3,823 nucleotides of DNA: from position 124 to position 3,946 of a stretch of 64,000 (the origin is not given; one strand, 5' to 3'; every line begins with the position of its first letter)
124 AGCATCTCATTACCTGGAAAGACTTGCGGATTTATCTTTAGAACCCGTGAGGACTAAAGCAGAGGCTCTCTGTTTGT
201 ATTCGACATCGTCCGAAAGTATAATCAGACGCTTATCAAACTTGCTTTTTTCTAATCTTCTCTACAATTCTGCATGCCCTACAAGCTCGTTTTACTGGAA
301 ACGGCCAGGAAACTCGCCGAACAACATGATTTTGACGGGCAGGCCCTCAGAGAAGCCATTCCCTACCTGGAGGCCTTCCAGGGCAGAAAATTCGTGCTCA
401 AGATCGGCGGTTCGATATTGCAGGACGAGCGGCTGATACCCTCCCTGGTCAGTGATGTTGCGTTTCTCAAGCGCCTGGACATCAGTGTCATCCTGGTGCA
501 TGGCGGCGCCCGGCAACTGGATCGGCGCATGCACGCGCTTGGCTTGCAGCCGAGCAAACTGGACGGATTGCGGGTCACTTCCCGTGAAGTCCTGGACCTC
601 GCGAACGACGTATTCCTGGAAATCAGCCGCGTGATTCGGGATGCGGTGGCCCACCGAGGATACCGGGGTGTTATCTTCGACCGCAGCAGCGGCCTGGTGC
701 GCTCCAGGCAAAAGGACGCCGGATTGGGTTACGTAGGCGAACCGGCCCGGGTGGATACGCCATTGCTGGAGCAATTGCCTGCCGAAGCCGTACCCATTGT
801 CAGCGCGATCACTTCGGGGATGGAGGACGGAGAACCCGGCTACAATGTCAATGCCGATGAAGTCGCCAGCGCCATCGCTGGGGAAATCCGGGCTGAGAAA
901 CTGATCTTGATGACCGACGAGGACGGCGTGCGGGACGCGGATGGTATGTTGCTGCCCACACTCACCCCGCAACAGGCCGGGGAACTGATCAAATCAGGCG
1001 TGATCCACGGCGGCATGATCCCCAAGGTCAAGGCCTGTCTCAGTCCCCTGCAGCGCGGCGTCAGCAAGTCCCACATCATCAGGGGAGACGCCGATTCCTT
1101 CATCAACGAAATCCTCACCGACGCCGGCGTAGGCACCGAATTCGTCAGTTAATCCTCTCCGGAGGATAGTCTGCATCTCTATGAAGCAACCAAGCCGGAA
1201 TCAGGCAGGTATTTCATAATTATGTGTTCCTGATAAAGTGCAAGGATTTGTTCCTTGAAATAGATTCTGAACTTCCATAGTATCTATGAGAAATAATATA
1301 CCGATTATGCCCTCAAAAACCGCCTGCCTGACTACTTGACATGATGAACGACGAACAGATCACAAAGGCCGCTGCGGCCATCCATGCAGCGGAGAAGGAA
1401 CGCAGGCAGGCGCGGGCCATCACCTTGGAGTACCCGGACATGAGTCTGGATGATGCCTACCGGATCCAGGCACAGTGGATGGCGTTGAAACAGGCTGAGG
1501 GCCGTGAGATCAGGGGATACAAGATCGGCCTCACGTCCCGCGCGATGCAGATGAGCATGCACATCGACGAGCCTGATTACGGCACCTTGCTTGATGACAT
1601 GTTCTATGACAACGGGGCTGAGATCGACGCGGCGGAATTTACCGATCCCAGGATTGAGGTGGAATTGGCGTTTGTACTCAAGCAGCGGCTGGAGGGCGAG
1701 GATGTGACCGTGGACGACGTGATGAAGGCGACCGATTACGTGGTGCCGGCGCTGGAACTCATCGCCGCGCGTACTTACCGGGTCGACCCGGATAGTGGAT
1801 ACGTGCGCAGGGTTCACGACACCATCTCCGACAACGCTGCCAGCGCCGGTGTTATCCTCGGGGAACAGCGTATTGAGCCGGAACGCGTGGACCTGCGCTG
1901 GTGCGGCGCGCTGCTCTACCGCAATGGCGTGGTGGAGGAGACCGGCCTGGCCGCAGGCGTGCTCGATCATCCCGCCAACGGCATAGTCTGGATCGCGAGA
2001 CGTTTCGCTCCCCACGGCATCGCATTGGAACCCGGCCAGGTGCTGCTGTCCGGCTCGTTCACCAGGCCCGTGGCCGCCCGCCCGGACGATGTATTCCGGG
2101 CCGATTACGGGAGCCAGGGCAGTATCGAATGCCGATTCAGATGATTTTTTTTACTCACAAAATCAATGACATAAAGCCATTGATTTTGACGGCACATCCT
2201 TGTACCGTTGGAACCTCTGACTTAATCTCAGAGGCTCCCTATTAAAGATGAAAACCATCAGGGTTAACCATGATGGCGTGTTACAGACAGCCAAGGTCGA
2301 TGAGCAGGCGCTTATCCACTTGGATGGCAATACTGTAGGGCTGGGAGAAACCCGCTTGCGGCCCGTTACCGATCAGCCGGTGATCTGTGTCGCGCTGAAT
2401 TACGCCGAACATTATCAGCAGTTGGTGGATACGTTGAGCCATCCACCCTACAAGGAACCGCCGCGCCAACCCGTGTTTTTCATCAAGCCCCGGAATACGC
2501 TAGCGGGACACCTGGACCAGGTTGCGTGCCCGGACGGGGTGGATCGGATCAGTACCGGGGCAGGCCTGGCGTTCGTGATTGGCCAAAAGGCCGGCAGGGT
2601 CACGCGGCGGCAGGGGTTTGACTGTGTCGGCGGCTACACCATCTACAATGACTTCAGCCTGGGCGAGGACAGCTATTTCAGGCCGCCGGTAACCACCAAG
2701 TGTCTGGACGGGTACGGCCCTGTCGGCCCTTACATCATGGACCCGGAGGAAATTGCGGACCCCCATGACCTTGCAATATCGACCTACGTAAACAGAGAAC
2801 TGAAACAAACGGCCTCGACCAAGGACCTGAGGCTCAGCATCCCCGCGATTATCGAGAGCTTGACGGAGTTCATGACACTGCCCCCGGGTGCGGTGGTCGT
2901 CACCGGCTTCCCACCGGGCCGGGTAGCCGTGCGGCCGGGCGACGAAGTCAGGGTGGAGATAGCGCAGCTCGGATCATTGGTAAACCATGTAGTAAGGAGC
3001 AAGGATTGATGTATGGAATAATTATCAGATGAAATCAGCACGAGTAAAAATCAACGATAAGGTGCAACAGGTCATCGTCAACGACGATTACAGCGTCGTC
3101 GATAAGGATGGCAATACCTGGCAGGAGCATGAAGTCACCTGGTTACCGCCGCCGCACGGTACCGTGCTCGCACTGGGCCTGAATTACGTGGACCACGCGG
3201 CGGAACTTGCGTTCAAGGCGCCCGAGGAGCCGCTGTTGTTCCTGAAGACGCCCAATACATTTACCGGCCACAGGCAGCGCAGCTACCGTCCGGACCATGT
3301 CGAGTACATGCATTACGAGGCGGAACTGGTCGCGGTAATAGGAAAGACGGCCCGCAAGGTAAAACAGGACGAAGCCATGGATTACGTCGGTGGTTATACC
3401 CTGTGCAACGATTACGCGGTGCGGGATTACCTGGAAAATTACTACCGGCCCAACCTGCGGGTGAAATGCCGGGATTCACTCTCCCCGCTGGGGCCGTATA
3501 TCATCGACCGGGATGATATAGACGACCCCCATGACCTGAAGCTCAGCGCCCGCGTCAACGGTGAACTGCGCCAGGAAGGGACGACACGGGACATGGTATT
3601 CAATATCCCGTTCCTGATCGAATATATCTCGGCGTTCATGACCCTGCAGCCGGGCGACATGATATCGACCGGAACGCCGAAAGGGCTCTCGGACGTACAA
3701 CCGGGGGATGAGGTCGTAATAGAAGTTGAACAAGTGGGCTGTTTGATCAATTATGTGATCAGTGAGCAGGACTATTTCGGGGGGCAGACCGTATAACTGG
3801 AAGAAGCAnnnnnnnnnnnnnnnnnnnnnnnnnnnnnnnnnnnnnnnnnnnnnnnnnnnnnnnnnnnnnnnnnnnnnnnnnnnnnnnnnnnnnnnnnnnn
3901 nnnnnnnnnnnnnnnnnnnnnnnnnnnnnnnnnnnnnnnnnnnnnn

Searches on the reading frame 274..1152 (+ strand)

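Call 86: search_protein_families(library=pfam, proteins=[window:274-1152:+], max_evalue=0.001)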
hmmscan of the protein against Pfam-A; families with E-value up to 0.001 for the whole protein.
window:274-1152:+ (292 aa): 1 family
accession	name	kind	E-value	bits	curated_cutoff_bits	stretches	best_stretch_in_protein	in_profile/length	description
PF00696.33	AA_kinase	-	8.5e-37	127.6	24.9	1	39-269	2-233/234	Amino acid kinase family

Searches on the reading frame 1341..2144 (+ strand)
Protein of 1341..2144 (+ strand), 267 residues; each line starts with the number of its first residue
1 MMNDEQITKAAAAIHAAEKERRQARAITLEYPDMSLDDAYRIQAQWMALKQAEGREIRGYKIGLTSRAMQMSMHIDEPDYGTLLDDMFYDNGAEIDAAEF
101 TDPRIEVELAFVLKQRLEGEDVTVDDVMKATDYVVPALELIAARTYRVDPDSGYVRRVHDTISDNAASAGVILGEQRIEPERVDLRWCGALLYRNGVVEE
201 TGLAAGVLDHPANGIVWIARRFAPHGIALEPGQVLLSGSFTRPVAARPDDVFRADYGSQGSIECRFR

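Call 86: search_protein_families(library=pfam, proteins=[window:1341-2144:+], max_evalue=0.001)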
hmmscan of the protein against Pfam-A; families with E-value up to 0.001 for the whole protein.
window:1341-2144:+ (267 aa): 1 family
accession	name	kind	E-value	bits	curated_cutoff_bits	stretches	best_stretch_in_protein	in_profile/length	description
PF01557.24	FAA_hydrolase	-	5e-07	30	23.9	1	78-266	32-213/214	Fumarylacetoacetate (FAA) hydrolase C-terminal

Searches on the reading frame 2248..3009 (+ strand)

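Call 86: search_protein_families(library=pfam, proteins=[window:2248-3009:+], max_evalue=0.001)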
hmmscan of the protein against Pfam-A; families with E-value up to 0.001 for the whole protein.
window:2248-3009:+ (253 aa): 1 family
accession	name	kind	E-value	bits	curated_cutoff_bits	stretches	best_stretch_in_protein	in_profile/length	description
PF01557.24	FAA_hydrolase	-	5.4e-53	180.3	23.9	1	45-249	2-214/214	Fumarylacetoacetate (FAA) hydrolase C-terminal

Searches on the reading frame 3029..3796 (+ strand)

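Call 86: search_protein_families(library=pfam, proteins=[window:3029-3796:+], max_evalue=0.001)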
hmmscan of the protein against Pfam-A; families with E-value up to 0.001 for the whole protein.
window:3029-3796:+ (255 aa): 1 family
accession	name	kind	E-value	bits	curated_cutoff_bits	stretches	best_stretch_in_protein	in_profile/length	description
PF01557.24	FAA_hydrolase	-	5.2e-64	216.3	23.9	1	46-243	2-213/214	Fumarylacetoacetate (FAA) hydrolase C-terminal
